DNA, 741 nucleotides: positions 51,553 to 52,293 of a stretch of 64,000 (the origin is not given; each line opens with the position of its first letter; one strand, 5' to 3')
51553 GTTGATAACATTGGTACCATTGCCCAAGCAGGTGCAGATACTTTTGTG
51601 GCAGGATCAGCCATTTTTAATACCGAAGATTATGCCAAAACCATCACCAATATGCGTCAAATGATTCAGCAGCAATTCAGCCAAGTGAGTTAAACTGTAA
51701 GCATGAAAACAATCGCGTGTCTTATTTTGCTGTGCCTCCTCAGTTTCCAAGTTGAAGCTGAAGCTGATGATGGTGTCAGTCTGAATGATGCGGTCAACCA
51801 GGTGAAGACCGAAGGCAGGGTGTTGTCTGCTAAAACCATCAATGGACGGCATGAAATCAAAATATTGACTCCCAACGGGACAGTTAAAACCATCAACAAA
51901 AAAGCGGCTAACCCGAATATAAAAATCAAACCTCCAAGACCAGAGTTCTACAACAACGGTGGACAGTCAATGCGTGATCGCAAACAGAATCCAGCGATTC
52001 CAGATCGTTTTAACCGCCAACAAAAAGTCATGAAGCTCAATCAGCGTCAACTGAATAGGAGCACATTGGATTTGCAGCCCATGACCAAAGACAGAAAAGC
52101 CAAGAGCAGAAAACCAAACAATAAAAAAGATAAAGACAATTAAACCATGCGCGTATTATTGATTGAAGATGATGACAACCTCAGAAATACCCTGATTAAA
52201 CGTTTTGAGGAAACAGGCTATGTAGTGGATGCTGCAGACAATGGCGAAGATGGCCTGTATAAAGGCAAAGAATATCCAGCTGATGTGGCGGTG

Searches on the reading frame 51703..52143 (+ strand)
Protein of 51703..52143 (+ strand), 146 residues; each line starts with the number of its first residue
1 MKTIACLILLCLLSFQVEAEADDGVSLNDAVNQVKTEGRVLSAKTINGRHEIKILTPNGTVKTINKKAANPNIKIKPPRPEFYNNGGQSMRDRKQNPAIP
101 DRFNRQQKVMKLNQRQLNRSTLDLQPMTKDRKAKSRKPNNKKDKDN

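Call 82: search_protein_families(library=pfam, proteins=[window:51703-52143:+], max_evalue=1)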
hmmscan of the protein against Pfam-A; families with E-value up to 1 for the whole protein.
window:51703-52143:+ (146 aa): 2 families
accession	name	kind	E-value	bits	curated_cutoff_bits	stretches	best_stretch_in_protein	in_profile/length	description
PF00879.23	Defensin_propep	-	0.046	14.4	23.6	1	1-21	1-21/51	Defensin propeptide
PF00284.25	Cytochrom_B559a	-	0.18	12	25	1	78-112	9-38/39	Lumenal portion of Cytochrome b559, alpha (gene psbE) subunit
